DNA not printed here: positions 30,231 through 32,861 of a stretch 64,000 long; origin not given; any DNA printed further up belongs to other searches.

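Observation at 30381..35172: Anti-restriction and polyvalent-protein cluster next to the CRISPR locus (ArdC plus HExxH polyvalent protein)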

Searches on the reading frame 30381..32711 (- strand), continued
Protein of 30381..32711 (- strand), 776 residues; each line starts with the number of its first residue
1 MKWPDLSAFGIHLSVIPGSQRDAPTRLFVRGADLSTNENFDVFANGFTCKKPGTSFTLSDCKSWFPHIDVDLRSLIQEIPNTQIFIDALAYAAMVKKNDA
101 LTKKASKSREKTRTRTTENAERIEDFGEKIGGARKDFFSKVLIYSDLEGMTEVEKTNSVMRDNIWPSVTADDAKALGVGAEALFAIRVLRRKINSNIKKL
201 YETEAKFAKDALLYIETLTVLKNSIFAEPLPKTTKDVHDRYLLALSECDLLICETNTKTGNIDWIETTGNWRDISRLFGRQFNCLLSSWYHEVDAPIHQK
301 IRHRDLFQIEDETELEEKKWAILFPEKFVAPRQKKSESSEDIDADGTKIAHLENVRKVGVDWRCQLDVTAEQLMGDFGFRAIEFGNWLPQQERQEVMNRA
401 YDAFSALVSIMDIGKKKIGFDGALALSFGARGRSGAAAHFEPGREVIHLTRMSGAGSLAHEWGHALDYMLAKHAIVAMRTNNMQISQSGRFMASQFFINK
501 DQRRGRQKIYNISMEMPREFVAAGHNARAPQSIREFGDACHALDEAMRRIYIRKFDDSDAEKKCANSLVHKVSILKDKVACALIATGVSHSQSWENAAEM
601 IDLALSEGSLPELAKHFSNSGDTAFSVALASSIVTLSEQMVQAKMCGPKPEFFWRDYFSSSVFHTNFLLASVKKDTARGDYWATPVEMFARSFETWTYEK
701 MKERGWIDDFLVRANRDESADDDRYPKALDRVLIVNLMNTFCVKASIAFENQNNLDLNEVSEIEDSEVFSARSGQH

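Call 50: predict_structure(alignment_id=A1)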
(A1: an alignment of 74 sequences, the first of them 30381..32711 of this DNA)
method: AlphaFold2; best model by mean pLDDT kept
length: 776 residues; sequences in the alignment: 74
mean_pLDDT: 83.8   pTM: 0.77
mean pLDDT of the five models: 83.8, 83.6, 83.2, 82.1, 81.6
residues with pLDDT >= 90: 422; 70-90: 211; 50-70: 95; < 50: 48
segments of 3 or more residues with pLDDT < 50: 98-117, 331-339, 346-348, 766-776
pLDDT, mean of each block of 10 residues (from residue 1): 83 77 78 83 80 75 89 82 54 52 40 48 92 70 93 93 95 97 98 95 92 98 97 98 97 94 95 96 95 96 88 96 79 46 50 83 96 98 87 92 97 96 91 68 91 71 97 95 90 92 67 81 89 95 96 80 79 89 92 94 89 84 79 79 65 57 86 89 95 96 94 75 90 96 96 62 48 39
secondary structure, 60 per line:
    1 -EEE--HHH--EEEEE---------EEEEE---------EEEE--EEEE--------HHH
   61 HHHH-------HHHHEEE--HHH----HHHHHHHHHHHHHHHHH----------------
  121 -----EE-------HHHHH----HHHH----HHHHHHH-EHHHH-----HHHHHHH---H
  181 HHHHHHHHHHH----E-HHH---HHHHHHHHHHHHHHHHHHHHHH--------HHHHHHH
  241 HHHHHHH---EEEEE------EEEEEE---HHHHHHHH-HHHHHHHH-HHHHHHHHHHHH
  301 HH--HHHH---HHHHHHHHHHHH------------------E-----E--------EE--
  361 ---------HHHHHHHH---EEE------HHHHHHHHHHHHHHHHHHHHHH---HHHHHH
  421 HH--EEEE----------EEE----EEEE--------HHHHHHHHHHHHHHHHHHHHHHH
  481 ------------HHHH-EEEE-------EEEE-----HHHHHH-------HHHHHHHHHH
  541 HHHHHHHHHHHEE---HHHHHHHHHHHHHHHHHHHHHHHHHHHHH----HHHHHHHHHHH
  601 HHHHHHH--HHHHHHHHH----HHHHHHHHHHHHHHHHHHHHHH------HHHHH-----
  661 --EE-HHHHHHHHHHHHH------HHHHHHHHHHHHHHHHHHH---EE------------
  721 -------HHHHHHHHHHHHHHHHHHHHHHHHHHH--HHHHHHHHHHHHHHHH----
elements in order (helices of 4 or more, strands of 3 or more residues): E2-4 E12-16 E26-30 E40-43 E46-49 H58-64 H72-75 E76-78 H88-104 H135-139 H144-147 H152-158 H161-164 H170-176 H180-191 H204-225 H234-247 E251-255 E262-267 H271-278 H280-287 H289-302 H305-308 H312-323 H370-377 E381-383 H390-411 H415-422 E425-428 E439-441 E446-449 H458-480 H493-496 E498-501 E509-512 H518-523 H531-551 H557-585 H590-607 H610-618 H623-644 H651-655 H666-678 H685-703 H728-754 H757-772

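Call 54: fold_search(model_id=the predicted structure, library=pdb)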
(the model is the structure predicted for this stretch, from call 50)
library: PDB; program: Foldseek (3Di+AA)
matches with E <= 10: 169; with E <= 0.001: 0
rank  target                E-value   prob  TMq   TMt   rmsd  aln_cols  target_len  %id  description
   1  8wdf                  9.0e-01  0.08  0.08  0.15  23.6       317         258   13  Chemoreceptor PilJ from Pseudomonas aeruginosa PA14 (released 2024-07-24)
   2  8oyy_B                1.2e+00  0.10  0.08  0.19  25.7       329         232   12  De novo designed soluble GPCR-like fold GLF_32 (released 2023-10-18)
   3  8jmt                  1.4e+00  0.08  0.08  0.20  25.1       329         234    9  Structure of the adhesion GPCR ADGRL3 in the apo state (released 2023-09-06)
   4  6gy6_A                1.5e+00  0.03  0.06  0.11  31.0       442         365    7  XaxAB pore complex from Xenorhabdus nematophila (released 2018-07-25)
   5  7vgv_B                1.7e+00  0.06  0.07  0.15  25.4       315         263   11  Anion free form of light-driven chloride ion-pumping rhodopsin, NM-R3, structure determined by serial femtosecond crys (released 2022-02-16)
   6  5glh_A                1.8e+00  0.02  0.07  0.09  33.4       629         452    8  Human endothelin receptor type-B in complex with ET-1 (released 2016-09-07)
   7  7ept_R                2.0e+00  0.08  0.09  0.20  25.1       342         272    9  Structural basis for the tethered peptide activation of adhesion GPCRs (released 2022-05-11)
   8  2cmr_A                2.1e+00  0.06  0.06  0.17  28.7       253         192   10  Crystal structure of the HIV-1 neutralizing antibody D5 Fab bound to the gp41 inner-core mimetic 5-helix (released 2006-10-16)
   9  3euh_B                2.1e+00  0.04  0.05  0.10  25.5       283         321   15  Crystal Structure of the MukE-MukF Complex (released 2009-01-20)
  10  3k0l_A                2.3e+00  0.14  0.06  0.25  16.6       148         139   13  Crystal Structure of Putative MarR Family Transcriptional Regulator from Acinetobacter sp. ADP (released 2009-10-13)
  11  5vbl_B                2.3e+00  0.06  0.10  0.17  26.6       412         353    9  Structure of apelin receptor in complex with agonist peptide (released 2017-05-31)
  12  6rx4_A                2.3e+00  0.03  0.09  0.12  21.9       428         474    9  THE STRUCTURE OF BD OXIDASE FROM ESCHERICHIA COLI (released 2019-11-20)
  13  9kdf_R                2.3e+00  0.01  0.07  0.07  32.9       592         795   11  CryoEM structure of Calcineurin-fusion Human endothelin receptor type-B in complex with RES-701-3 (released 2025-05-07)
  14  4rgx_A                2.4e+00  0.09  0.06  0.21  15.1       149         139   16  Crystal Structure of Putative MarR Family Transcriptional Regulator HcaR from Acinetobacter sp. ADP complexed with 3,4 (released 2015-03-04)
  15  4s0v                  2.5e+00  0.01  0.06  0.09  35.6       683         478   11  Crystal structure of the human OX2 orexin receptor bound to the insomnia drug Suvorexant (released 2015-01-14)
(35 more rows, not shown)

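Call 62: find_encoding_contigs(protein=P0008, flank=10000, max_places=2)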
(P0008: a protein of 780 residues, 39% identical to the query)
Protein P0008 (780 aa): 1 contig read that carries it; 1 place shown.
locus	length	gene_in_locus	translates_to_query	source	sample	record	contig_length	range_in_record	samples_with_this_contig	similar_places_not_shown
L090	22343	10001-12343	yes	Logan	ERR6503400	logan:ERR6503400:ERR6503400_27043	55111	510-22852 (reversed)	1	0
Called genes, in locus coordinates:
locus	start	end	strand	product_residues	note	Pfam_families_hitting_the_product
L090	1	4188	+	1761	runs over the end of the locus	PF13872:AAA_34, PF13871:Helicase_C_4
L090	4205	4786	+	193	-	-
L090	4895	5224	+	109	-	-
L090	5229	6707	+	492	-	PF01751:Toprim, PF01131:Topoisom_bac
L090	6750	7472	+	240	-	-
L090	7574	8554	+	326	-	PF08401:ArdcN, PF18818:MPTase-PolyVal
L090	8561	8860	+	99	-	-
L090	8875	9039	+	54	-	-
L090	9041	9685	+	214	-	PF01131:Topoisom_bac, PF01396:Zn_ribbon_Top1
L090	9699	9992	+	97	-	-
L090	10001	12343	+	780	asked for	PF18796:LPD1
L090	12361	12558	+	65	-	-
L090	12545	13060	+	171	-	-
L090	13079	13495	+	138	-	-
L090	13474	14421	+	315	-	-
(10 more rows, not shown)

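Call 63: find_encoding_contigs(protein=P0005, flank=10000, max_places=2)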
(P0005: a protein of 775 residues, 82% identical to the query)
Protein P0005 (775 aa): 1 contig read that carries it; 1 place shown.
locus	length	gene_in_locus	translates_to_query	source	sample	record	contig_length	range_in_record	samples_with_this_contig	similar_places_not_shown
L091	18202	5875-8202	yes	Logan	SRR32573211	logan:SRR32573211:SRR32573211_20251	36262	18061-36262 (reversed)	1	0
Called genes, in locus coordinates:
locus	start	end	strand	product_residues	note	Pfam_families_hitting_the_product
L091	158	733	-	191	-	-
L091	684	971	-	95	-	PF13657:Couple_hipA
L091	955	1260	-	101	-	PF13560:HTH_31 (weak), PF01381:HTH_3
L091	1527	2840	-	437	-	PF07804:HipA_C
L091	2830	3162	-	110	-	PF13560:HTH_31, PF01381:HTH_3 (faint)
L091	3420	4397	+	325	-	PF08401:ArdcN, PF18818:MPTase-PolyVal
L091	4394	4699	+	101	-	-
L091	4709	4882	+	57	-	-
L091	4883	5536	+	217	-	PF01131:Topoisom_bac, PF01396:Zn_ribbon_Top1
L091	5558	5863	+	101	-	-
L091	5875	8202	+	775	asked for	PF18796:LPD1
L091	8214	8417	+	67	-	-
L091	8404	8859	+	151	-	-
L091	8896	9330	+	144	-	-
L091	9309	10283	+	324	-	-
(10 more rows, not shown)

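Call 74: search_protein_families(library=pfam, proteins=[P0099, P0117, P0020, P0068, P0108, P0122, P0113, P0065], max_evalue=0.001)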
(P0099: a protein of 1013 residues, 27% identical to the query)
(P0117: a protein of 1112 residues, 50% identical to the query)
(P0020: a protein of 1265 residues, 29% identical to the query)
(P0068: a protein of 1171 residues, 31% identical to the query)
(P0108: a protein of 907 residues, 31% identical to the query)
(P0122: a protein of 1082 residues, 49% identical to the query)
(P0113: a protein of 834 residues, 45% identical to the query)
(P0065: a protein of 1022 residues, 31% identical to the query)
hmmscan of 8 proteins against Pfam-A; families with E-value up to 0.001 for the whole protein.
P0099 (1013 aa): 2 families
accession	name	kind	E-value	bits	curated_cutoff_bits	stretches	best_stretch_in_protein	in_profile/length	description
PF18796.6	LPD1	-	1.9e-19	69.9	27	1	924-998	5-77/78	Large polyvalent protein-associated domain 1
PF08401.16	ArdcN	-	7.9e-16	58.8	22.6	1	37-103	33-96/123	N-terminal domain of anti-restriction factor ArdC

P0117 (1112 aa): 5 families
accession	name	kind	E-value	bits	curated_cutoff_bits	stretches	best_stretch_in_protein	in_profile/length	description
PF18796.6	LPD1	-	6.5e-20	71.4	27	1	991-1069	2-76/78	Large polyvalent protein-associated domain 1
PF08401.16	ArdcN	-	5.2e-09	36.8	22.6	1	9-136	5-123/123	N-terminal domain of anti-restriction factor ArdC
PF20573.4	DUF6782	-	5.9e-09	36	27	1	143-231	28-109/241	Putative metallopeptidase family (DUF6782)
PF06114.19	Peptidase_M78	-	1.1e-08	35.4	22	1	190-253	19-82/123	IrrE N-terminal-like domain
PF18818.7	MPTase-PolyVal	-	0.00044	20.8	27.5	0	184-270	13-108/126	Zincin-like metallopeptidase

P0020 (1265 aa): 2 families
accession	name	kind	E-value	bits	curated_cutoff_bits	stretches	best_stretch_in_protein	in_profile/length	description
PF18760.7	ART-PolyVal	-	5.2e-18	66.6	31.2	1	454-616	1-135/140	ADP-Ribosyltransferase in polyvalent proteins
PF18796.6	LPD1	-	2.6e-15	56.7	27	1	1173-1248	1-73/78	Large polyvalent protein-associated domain 1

P0068 (1171 aa): 2 families
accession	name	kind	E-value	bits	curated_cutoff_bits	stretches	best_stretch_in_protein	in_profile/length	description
PF18796.6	LPD1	-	6.6e-21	74.6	27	1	584-656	6-74/78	Large polyvalent protein-associated domain 1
PF18799.6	LPD5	-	1.1e-05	26.2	27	1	230-341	33-142/144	Large polyvalent protein-associated domain 5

P0108 (907 aa): 2 families
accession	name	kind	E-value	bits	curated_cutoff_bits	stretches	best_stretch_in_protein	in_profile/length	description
PF18796.6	LPD1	-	2.5e-21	75.9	27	1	808-884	3-73/78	Large polyvalent protein-associated domain 1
PF18830.6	LPD16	-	3.2e-16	59.3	27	1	2-80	12-81/82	Large polyvalent protein-associated domain 16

P0122 (1082 aa): 2 families
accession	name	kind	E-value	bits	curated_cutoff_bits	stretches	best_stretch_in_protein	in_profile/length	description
PF18819.6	MuF_C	-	1e-25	90.3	27.6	1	821-920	4-103/103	Phage MuF-C-terminal domain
PF18796.6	LPD1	-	2.1e-17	63.4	27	1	453-530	2-77/78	Large polyvalent protein-associated domain 1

P0113 (834 aa): 2 families
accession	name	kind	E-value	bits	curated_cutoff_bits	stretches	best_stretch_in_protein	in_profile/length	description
PF14191.11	YodL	-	5.9e-22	78.9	24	1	540-637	2-98/98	YodL-like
PF18796.6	LPD1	-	7.2e-19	68.1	27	1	457-524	3-76/78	Large polyvalent protein-associated domain 1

P0065 (1022 aa): 2 families
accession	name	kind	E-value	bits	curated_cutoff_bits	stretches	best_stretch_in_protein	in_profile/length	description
PF12083.13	DUF3560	-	1e-31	110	27.2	1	747-869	2-123/124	Domain of unknown function (DUF3560)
PF18796.6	LPD1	-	6.8e-15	55.3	27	1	656-718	6-74/78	Large polyvalent protein-associated domain 1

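Call 93: search_dna_similar(query=window:30381-32711:-, collection=phages, mode=protein, max_rows=10)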
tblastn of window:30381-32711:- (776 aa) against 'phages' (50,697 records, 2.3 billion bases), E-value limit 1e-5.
Records with a match: 193; places in all: 195; records where one place covers at least 80% of the query: 0.
Best place of each record, by identity: <60% 193.
By first word of the organism name: Stx2a-converting 77; Escherichia 73; Stx2-converting 12; Stx 6; Shigella 6; Enterobacteria 5; Stx1 4; Acinetobacter 2; Bacteriophage 1; Dolichospermum 1; and 6 more.
By host as written in the record: - 97; Escherichia coli K514 (EHEC) 7; Escherichia coli O157:H7 4; Escherichia coli O157:H7 Morioka V526 4; Escherichia coli O157:H7 SH2026 2; Escherichia coli 2; Escherichia coli O103:H25 strain NIPH-11060424/NVH-734 2; Escherichia coli CB13374, serotype O104:H4 2; and 60 more.
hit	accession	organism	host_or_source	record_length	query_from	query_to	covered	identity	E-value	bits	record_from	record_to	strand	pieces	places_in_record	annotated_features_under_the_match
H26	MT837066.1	Bacteriophage sp.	human fecal samples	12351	351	499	19%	43.0%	7e-22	107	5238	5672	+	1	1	record has no annotation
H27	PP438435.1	Dolichospermum phage Dfl-JY45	Dolichospermum flos-aquae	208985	325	472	19%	43.0%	9e-20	101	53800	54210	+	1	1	hypothetical protein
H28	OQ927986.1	Shewanella phage vB_SbaS_Y11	Shewanella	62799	337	468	17%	44.1%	6e-20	101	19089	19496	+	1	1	methyltransferase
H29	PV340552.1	Escherichia phage PhiR12_3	Escherichia coli ECOR13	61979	363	506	19%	38.2%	1e-17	94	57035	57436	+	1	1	hypothetical protein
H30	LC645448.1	Stx2a-converting phage Stx2_140166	-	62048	363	506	19%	38.2%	1e-17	94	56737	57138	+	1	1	none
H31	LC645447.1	Stx2a-converting phage Stx2_KIH15-140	-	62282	363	506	19%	38.2%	1e-17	94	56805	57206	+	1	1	none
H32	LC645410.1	Stx2a-converting phage Stx2_PV11-77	-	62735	363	506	19%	38.2%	1e-17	94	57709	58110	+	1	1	none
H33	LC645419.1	Stx2a-converting phage Stx2_112716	-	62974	363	506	19%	38.2%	1e-17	94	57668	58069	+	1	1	none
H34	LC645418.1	Stx2a-converting phage Stx2_112312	-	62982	363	506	19%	38.2%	1e-17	94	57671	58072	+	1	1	none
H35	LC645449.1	Stx2a-converting phage Stx2_EC3734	-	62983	363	506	19%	38.2%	1e-17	94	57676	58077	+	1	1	none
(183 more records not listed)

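Call 95: fold_search(model_id=the predicted structure, library=viral)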
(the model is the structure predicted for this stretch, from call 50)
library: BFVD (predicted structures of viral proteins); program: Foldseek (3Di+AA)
matches with E <= 10: 210; with E <= 0.001: 5
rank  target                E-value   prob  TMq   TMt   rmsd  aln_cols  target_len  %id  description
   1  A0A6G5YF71            3.4e-17  1.00  0.31  0.26  23.5       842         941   18  (no name in the UniProt tables at hand)
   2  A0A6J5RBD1            2.5e-14  1.00  0.34  0.23  21.3       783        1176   17  Large polyvalent protein-associated domain-containing protein (Fragment) [uncultured Caudovirales phage]
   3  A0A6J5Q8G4            9.6e-07  1.00  0.24  0.29  23.1       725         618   10  Phage head morphogenesis domain containing protein [uncultured Caudovirales phage]
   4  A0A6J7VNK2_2          2.7e-06  1.00  0.27  0.16  11.8       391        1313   15  Uncharacterized protein [uncultured Caudovirales phage]
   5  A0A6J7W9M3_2          1.5e-05  1.00  0.26  0.15  11.0       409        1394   15  Large polyvalent protein-associated domain-containing protein [uncultured Caudovirales phage]
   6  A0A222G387            1.5e-02  0.13  0.08  0.06  37.4       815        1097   13  Protein inside capsid D [Marinomonas phage CB5A]
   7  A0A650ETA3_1          9.6e-02  0.13  0.11  0.09  32.2       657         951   11  (no name in the UniProt tables at hand)
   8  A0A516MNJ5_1          1.3e-01  0.14  0.13  0.11  27.1       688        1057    9  (no name in the UniProt tables at hand)
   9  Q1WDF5                1.5e-01  0.07  0.08  0.07  34.8       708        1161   12  (no name in the UniProt tables at hand)
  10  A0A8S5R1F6            1.6e-01  0.10  0.09  0.09  27.9       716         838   10  Minor tail protein [Myoviridae sp. cteBs22]
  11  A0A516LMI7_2          3.2e-01  0.07  0.08  0.05  28.7       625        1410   11  (no name in the UniProt tables at hand)
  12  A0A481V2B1            4.4e-01  0.04  0.07  0.07  39.7       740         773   10  (no name in the UniProt tables at hand)
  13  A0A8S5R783            4.6e-01  0.08  0.06  0.12  32.9       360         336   10  Uncharacterized protein [virus sp. cthq354]
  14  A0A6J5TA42            5.1e-01  0.13  0.06  0.17  27.0       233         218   11  Uncharacterized protein [uncultured Caudovirales phage]
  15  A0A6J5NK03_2          5.3e-01  0.03  0.07  0.06  33.6       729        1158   10  Large polyvalent protein associated domain-containing protein [uncultured Caudovirales phage]
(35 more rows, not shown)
